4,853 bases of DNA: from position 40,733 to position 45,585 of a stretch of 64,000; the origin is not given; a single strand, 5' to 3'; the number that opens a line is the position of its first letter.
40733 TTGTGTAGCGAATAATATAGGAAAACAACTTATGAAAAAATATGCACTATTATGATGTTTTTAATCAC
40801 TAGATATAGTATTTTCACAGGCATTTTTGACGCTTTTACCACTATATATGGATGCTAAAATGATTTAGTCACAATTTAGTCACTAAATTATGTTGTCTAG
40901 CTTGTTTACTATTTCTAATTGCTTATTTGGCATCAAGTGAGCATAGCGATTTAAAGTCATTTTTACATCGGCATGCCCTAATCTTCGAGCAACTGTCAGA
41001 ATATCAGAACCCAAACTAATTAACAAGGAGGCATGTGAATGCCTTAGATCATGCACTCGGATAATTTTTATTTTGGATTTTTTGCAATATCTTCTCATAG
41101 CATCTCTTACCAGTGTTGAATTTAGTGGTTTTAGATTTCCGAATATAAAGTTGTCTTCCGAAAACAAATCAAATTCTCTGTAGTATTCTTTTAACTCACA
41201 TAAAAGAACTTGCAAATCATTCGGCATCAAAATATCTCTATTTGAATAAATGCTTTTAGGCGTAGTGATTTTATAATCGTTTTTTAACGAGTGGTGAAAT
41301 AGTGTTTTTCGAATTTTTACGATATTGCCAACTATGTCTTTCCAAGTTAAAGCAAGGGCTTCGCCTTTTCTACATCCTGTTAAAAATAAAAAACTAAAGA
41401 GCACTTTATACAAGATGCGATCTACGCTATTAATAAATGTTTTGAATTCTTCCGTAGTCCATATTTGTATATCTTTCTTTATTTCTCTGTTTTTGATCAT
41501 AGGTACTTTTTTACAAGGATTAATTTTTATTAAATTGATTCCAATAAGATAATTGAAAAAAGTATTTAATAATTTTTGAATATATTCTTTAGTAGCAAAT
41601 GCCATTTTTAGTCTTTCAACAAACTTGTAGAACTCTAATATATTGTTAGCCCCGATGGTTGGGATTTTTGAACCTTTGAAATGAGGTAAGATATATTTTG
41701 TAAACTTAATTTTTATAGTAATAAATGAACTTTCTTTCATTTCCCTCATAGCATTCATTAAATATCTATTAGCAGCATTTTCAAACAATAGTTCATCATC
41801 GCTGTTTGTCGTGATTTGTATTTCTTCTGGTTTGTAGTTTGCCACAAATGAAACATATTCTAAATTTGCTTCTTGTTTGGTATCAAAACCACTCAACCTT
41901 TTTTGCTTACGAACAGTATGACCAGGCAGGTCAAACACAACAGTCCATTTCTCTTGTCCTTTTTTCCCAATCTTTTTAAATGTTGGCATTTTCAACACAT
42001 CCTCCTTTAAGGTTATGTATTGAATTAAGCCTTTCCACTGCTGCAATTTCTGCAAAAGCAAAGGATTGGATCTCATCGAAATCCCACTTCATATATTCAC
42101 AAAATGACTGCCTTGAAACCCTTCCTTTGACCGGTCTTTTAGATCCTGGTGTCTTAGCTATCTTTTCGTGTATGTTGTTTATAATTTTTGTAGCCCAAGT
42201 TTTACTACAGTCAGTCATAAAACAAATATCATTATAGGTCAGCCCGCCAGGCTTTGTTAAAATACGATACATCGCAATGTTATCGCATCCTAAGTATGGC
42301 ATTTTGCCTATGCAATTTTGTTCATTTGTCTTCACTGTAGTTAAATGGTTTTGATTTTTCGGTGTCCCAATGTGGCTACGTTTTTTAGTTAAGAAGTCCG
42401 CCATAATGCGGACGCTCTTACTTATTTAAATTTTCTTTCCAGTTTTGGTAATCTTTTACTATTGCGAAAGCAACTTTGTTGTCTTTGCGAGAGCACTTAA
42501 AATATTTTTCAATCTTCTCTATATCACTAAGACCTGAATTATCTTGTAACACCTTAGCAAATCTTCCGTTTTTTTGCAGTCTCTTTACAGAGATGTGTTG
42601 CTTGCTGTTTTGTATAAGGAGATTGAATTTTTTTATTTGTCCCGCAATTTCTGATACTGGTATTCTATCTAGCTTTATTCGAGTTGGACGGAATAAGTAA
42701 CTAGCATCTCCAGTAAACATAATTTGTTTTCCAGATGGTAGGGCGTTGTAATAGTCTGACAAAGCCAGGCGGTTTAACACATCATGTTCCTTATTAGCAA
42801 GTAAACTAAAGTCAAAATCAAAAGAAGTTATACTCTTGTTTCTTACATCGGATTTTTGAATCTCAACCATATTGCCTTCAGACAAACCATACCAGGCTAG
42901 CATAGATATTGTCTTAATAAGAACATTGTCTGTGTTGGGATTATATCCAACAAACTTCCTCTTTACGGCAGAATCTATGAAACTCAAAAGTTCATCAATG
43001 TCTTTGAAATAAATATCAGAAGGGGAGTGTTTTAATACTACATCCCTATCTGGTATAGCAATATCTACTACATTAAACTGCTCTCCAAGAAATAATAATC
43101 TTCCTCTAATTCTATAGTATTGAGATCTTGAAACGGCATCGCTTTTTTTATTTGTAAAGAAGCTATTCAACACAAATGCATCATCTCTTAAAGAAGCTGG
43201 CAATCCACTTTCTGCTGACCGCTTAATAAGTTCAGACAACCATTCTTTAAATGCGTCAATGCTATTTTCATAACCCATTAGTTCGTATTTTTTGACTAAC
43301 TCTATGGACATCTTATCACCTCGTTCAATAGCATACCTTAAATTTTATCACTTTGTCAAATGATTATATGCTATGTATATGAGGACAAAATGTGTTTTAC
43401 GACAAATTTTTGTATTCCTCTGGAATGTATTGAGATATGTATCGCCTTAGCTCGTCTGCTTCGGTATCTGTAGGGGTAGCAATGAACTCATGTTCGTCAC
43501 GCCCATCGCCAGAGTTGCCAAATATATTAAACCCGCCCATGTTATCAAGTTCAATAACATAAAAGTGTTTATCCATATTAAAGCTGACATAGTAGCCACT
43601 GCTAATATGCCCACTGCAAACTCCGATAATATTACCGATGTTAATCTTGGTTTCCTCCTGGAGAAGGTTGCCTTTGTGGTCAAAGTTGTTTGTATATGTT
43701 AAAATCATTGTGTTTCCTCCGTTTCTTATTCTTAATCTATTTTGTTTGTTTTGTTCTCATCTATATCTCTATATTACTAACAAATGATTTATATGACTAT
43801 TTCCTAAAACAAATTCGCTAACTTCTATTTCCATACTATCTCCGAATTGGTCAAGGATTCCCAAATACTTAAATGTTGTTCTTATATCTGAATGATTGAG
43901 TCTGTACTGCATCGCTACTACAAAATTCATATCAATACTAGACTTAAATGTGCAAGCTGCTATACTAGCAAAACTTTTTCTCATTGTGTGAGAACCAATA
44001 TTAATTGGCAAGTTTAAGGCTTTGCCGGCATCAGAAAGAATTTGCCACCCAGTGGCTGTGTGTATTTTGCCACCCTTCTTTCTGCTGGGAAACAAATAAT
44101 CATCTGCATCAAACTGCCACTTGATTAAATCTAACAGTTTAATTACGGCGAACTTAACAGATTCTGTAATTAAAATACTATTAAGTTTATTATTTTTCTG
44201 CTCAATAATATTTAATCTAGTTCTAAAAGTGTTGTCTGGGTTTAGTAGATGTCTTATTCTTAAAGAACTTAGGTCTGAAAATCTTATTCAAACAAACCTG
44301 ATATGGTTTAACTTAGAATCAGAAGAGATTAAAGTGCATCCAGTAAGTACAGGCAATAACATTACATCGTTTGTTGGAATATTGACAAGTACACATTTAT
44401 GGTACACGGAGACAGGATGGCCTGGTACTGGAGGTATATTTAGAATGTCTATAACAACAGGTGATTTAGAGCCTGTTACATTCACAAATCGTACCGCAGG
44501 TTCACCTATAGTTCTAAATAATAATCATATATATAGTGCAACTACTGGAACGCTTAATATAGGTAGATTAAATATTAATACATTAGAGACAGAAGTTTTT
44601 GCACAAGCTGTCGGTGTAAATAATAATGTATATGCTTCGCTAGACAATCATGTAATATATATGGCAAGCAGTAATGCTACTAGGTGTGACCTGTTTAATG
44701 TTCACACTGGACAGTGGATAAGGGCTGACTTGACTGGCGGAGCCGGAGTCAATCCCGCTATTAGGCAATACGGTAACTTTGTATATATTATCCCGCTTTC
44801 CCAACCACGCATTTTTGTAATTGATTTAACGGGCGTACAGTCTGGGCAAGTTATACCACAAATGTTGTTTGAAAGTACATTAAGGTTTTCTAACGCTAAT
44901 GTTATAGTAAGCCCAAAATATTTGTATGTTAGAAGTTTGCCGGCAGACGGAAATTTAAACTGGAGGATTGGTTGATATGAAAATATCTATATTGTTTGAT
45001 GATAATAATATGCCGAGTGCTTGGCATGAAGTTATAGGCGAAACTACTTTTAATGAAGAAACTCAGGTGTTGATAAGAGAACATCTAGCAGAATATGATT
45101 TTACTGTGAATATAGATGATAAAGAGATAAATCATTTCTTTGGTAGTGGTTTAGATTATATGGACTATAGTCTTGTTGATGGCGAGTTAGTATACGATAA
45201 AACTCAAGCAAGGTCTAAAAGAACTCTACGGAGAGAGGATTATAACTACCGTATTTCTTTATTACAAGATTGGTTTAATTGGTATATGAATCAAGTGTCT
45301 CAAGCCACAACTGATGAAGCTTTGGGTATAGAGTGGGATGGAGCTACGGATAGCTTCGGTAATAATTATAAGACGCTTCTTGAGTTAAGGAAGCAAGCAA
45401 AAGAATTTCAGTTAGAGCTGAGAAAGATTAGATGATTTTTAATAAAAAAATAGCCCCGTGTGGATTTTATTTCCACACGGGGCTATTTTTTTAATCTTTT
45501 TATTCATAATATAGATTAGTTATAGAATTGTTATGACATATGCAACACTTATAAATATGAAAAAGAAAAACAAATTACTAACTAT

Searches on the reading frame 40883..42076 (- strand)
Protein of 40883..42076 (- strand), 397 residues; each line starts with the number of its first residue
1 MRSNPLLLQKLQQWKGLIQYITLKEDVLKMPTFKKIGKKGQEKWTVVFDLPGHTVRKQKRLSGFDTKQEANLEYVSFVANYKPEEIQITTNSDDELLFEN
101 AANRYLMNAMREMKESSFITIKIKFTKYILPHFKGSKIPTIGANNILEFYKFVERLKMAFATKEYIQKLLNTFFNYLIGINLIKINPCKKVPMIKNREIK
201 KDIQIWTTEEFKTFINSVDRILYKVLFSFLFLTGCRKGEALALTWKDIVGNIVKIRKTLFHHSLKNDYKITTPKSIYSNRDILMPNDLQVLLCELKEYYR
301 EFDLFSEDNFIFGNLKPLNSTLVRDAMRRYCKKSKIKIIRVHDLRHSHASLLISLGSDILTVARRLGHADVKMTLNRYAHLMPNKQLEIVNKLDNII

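Call 9: search_protein_families(library=phrogs, proteins=[window:40883-42076:-], max_evalue=0.1)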
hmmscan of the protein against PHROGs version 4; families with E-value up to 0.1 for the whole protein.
window:40883-42076:- (397 aa): 7 families
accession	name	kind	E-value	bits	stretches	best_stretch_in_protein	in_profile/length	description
phrog_1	-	integration and excision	1.4e-65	223.8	1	35-397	115-451/611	integrase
phrog_216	-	integration and excision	2.1e-30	106.9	1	159-395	11-238/301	integrase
phrog_7685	-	integration and excision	6.2e-17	62.9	1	274-397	123-239/240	integrase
phrog_23783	-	integration and excision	2e-07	32.2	1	55-188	27-149/162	integrase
phrog_35951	-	unknown function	5.1e-07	31.1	1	326-397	8-78/97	-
phrog_25190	-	integration and excision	5.4e-07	30.9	1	311-386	23-94/109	integrase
phrog_7269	-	integration and excision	0.00015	22.6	1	339-385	28-73/89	integrase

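Call 55: search_protein_families(library=pfam, proteins=[window:40883-42076:-], max_evalue=0.01)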
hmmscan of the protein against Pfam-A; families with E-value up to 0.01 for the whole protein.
window:40883-42076:- (397 aa): 2 families
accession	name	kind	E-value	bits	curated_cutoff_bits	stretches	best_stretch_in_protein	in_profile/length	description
PF00589.27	Phage_integrase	-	3.7e-21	76.1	27.1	1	209-382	6-169/172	Phage integrase family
PF14659.12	Phage_int_SAM_3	-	0.0004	21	22.6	1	98-151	2-55/58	Phage integrase, N-terminal SAM-like domain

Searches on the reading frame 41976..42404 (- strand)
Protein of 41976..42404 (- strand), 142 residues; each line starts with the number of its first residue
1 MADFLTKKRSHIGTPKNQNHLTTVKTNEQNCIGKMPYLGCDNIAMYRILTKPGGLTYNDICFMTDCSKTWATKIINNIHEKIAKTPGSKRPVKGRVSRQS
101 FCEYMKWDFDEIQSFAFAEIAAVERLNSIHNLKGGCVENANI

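Call 9: search_protein_families(library=phrogs, proteins=[window:41976-42404:-], max_evalue=0.1)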
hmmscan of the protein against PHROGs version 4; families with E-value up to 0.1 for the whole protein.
window:41976-42404:- (142 aa): 2 families
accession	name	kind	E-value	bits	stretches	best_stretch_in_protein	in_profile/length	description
phrog_36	-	transcription regulation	0.028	15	1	47-84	151-185/220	transcriptional regulator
phrog_989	-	unknown function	0.069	14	0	55-104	7-54/70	-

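Call 55: search_protein_families(library=pfam, proteins=[window:41976-42404:-], max_evalue=0.01)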
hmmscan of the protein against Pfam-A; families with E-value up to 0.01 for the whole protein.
window:41976-42404:- (142 aa): 0 families

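Call 81: search_protein_families(library=padloc, proteins=[window:41976-42404:-], max_evalue=0.01)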
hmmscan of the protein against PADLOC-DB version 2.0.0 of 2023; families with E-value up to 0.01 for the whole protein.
window:41976-42404:- (142 aa): 0 families

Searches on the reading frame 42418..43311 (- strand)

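Call 3: search_protein_families(library=pfam, proteins=[window:42418-43311:-], max_evalue=1)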
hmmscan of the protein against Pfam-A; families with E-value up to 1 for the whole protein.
window:42418-43311:- (297 aa): 0 families

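Call 9: search_protein_families(library=phrogs, proteins=[window:42418-43311:-], max_evalue=0.1)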
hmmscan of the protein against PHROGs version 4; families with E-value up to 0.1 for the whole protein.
window:42418-43311:- (297 aa): 1 family
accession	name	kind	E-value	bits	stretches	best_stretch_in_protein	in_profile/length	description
phrog_3266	-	connector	0.051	14.4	0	140-191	36-87/142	tail completion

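Call 81: search_protein_families(library=padloc, proteins=[window:42418-43311:-], max_evalue=0.01)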
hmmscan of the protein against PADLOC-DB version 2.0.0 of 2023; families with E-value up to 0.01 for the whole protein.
window:42418-43311:- (297 aa): 0 families

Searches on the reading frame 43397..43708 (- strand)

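Call 3: search_protein_families(library=pfam, proteins=[window:43397-43708:-], max_evalue=1)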
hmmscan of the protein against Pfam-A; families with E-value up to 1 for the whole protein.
window:43397-43708:- (103 aa): 1 family
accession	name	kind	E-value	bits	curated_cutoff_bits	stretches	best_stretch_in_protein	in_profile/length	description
PF06923.16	GutM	-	0.096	13.2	25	1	6-64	21-75/107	Glucitol operon activator protein (GutM)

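Call 9: search_protein_families(library=phrogs, proteins=[window:43397-43708:-], max_evalue=0.1)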
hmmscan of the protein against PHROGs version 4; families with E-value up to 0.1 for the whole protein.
window:43397-43708:- (103 aa): 0 families

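Call 81: search_protein_families(library=padloc, proteins=[window:43397-43708:-], max_evalue=0.01)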
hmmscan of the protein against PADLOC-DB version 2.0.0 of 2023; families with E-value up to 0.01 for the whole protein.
window:43397-43708:- (103 aa): 0 families

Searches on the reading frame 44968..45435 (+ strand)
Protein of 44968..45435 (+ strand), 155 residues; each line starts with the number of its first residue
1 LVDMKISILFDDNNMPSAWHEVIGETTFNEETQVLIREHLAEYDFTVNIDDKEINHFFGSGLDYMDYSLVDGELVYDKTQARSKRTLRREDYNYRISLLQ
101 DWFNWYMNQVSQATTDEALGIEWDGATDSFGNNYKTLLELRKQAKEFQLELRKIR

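Call 3: search_protein_families(library=pfam, proteins=[window:44968-45435:+], max_evalue=1)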
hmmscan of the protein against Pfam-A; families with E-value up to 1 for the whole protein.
window:44968-45435:+ (155 aa): 0 families

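Call 4: search_protein_families(library=padloc, proteins=[window:44968-45435:+], max_evalue=1)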
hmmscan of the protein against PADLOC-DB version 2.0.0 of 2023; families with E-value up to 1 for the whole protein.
window:44968-45435:+ (155 aa): 0 families

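Call 8: search_protein_families(library=ncbifam, proteins=[window:44968-45435:+], max_evalue=1)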
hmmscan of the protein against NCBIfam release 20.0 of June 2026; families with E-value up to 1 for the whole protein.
window:44968-45435:+ (155 aa): 0 families

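Call 9: search_protein_families(library=phrogs, proteins=[window:44968-45435:+], max_evalue=0.1)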
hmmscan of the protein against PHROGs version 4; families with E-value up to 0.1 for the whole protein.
window:44968-45435:+ (155 aa): 2 families
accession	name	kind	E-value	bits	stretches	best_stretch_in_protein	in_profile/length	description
phrog_3440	-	unknown function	0.0041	18.3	1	51-117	3-69/96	-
phrog_17720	-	unknown function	0.077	14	0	18-56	59-99/140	-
